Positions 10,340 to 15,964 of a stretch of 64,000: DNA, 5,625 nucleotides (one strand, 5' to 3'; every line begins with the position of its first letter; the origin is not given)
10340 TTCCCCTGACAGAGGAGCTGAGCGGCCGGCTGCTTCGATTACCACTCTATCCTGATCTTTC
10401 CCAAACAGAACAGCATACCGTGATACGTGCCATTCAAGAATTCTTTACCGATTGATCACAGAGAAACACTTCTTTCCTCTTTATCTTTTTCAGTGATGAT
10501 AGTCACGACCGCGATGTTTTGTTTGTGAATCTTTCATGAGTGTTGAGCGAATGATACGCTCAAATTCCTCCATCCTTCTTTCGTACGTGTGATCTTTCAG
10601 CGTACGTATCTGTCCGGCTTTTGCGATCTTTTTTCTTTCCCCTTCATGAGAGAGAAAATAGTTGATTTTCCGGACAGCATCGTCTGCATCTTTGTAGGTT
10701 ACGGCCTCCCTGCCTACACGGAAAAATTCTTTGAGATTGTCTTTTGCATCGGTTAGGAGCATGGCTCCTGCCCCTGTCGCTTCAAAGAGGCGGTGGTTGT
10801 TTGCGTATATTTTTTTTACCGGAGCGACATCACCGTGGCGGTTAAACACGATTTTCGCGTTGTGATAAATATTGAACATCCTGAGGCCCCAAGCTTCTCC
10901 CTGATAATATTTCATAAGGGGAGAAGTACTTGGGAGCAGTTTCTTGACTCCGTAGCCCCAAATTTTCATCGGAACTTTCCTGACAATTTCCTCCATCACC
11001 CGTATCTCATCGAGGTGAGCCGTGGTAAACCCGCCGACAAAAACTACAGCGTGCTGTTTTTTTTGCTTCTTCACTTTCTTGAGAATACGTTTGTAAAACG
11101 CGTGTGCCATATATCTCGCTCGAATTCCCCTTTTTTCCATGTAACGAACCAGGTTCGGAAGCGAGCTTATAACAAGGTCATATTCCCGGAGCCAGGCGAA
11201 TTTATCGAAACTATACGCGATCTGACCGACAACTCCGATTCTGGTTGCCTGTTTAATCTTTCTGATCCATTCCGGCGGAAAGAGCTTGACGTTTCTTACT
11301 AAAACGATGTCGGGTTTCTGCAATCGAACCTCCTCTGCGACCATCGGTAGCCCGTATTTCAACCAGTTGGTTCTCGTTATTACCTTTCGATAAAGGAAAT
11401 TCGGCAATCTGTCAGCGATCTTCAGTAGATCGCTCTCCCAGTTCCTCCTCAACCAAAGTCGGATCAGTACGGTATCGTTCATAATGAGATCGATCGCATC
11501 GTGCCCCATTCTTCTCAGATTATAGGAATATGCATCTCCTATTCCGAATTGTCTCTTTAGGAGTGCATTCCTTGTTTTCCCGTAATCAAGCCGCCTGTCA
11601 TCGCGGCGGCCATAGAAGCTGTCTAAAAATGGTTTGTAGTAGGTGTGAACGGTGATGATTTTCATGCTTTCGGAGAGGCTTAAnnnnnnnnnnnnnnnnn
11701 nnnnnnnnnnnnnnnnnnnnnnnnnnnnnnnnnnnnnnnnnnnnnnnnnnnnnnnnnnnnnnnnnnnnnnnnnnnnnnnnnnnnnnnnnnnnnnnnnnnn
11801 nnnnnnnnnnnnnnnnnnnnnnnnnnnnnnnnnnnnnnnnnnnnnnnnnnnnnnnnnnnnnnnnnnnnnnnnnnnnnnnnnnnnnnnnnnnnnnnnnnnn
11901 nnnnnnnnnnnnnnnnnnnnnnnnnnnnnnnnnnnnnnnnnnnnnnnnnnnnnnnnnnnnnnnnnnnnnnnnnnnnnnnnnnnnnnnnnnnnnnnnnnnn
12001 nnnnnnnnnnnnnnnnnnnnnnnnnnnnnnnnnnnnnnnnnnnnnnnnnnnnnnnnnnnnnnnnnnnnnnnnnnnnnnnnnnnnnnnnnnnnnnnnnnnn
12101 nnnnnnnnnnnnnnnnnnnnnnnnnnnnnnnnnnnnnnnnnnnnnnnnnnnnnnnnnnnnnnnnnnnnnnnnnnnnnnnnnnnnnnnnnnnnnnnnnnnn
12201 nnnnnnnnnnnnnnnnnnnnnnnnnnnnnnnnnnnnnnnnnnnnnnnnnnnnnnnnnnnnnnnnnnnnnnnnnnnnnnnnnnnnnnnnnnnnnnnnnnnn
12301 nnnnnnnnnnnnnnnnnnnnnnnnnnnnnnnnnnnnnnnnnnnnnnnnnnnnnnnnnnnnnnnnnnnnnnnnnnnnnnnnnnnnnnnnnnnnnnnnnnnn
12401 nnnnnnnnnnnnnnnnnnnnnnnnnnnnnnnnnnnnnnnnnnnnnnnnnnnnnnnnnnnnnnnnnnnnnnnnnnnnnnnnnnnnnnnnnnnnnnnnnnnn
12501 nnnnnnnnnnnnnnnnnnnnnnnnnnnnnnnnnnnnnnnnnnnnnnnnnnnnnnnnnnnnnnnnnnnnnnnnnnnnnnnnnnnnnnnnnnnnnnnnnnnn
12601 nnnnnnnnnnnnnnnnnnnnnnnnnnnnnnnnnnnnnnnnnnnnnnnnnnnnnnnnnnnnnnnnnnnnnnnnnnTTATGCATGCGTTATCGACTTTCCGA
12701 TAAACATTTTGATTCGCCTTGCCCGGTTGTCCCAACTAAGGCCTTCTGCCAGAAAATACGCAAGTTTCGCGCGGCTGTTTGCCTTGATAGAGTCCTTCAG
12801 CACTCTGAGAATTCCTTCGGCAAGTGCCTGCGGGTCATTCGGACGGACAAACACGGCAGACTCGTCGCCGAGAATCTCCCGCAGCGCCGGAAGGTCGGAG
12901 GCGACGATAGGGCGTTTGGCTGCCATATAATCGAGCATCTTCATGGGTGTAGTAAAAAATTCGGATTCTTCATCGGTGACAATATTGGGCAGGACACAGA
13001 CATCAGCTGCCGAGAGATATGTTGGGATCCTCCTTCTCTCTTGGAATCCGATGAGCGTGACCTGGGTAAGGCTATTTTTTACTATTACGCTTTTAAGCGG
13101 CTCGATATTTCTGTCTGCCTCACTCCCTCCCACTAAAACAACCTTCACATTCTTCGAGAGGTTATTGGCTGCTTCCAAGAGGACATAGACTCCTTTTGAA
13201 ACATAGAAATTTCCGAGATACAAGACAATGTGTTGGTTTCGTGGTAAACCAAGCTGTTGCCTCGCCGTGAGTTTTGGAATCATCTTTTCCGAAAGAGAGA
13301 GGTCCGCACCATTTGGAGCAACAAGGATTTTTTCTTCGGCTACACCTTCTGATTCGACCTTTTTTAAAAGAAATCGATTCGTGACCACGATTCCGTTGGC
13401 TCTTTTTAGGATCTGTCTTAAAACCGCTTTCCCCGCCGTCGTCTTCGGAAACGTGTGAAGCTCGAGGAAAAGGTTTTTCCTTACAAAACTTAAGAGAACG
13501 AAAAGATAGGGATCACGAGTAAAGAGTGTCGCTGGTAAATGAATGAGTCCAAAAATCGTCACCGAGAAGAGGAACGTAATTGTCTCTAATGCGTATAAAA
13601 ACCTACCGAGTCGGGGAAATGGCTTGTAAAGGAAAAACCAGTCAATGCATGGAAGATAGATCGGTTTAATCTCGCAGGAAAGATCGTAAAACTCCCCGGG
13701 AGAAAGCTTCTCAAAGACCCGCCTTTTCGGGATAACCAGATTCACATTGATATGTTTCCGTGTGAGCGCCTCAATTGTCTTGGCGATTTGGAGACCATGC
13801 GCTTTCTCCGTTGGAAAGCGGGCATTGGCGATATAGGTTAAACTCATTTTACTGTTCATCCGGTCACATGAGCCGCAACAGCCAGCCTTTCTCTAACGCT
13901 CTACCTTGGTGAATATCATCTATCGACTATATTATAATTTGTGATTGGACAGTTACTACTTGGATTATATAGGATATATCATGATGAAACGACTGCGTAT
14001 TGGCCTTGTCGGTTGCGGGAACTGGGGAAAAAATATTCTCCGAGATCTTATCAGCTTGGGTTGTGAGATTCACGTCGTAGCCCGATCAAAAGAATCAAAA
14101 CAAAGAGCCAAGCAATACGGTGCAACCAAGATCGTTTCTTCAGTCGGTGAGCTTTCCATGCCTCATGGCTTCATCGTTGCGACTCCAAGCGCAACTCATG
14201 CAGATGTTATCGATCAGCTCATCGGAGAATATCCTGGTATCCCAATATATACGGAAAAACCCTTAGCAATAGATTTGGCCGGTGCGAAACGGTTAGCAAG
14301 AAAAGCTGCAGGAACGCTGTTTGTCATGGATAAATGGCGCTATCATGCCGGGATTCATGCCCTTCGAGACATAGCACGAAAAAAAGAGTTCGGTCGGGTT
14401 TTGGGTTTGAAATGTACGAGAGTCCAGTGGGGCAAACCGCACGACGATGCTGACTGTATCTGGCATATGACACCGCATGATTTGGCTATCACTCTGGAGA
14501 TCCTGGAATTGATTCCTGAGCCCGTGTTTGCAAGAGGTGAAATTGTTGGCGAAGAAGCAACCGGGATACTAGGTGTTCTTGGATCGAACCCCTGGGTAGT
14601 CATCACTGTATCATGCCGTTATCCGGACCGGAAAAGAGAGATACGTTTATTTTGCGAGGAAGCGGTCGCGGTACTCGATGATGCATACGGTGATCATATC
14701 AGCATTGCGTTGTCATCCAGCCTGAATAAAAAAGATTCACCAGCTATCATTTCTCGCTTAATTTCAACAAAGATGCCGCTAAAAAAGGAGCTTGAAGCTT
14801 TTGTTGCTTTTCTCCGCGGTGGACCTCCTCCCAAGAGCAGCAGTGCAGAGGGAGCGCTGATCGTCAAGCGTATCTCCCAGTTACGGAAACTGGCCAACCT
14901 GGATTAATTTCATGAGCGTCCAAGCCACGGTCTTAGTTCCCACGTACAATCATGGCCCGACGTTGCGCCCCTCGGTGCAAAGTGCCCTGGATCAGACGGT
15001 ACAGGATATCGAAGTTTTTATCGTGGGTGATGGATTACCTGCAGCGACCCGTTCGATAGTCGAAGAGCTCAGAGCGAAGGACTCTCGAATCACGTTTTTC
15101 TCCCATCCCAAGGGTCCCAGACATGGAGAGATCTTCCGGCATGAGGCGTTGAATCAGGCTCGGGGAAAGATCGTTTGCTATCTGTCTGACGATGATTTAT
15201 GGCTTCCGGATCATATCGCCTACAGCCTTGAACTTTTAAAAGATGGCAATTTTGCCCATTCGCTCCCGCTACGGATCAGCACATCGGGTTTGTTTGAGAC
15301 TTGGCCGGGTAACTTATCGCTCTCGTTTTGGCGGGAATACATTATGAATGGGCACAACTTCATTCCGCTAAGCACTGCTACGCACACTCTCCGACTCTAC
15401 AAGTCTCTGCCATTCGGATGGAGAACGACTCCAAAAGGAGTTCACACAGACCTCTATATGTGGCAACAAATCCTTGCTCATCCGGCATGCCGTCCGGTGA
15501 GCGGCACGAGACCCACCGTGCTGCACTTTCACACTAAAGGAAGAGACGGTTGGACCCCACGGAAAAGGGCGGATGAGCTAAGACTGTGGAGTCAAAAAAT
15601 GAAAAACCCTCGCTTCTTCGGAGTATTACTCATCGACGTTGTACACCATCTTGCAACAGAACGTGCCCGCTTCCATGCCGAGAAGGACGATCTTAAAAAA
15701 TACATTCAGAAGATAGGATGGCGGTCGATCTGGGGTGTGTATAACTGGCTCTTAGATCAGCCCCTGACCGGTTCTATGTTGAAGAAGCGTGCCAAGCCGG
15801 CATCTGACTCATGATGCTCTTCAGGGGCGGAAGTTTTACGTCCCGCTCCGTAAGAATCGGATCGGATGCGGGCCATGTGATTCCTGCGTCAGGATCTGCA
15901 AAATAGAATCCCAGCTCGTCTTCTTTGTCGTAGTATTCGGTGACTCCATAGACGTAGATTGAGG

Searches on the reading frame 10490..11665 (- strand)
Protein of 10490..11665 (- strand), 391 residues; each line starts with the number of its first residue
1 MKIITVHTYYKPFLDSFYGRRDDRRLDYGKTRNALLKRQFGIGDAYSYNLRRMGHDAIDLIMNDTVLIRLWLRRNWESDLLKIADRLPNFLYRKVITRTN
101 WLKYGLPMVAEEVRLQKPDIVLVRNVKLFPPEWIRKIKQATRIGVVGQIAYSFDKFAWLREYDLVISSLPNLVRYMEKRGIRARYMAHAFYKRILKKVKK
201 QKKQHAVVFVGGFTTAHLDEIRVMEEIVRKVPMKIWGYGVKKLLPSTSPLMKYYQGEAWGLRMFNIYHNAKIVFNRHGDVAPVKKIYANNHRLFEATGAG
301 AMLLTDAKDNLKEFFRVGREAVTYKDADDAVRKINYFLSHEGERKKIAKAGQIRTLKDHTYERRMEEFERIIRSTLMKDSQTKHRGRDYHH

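Call 82: search_protein_families(library=pfam, proteins=[window:10490-11665:-], max_evalue=0.00001)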
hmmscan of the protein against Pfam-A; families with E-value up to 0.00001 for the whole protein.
window:10490-11665:- (391 aa): 1 family
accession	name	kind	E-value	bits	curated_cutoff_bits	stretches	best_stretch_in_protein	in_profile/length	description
PF13524.12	Glyco_trans_1_2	-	2.9e-32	112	25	1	229-369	13-143/144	Glycosyl transferase-like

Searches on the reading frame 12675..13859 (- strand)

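Call 82: search_protein_families(library=pfam, proteins=[window:12675-13859:-], max_evalue=0.00001)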
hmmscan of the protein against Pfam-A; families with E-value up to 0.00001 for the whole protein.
window:12675-13859:- (394 aa): 2 families
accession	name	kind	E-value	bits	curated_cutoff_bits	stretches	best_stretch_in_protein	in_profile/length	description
PF13692.12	Glyco_trans_1_4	-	7.4e-27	94.8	27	1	210-356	2-142/142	Glycosyl transferases group 1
PF00534.26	Glycos_transf_1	-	2.6e-24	86.1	26.4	1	198-363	4-165/172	Glycosyl transferases group 1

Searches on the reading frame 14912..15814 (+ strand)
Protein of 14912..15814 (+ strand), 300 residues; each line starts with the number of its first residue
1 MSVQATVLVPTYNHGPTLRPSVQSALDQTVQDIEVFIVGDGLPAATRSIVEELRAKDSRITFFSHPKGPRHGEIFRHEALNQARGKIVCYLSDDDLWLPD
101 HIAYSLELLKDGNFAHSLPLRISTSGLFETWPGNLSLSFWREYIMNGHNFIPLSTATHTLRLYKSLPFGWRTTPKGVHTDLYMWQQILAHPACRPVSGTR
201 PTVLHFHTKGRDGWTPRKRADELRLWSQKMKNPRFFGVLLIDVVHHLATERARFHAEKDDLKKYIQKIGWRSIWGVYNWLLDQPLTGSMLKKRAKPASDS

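Call 82: search_protein_families(library=pfam, proteins=[window:14912-15814:+], max_evalue=0.00001)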
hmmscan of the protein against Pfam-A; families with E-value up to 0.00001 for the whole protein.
window:14912-15814:+ (300 aa): 2 families
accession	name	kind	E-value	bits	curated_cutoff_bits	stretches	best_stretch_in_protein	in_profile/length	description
PF00535.33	Glycos_transf_2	-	2.3e-21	76.9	23.3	1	6-164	1-160/168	Glycosyl transferase family 2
PF13641.12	Glyco_tranf_2_3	-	4e-07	30.7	27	1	6-110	4-112/230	Glycosyltransferase like family 2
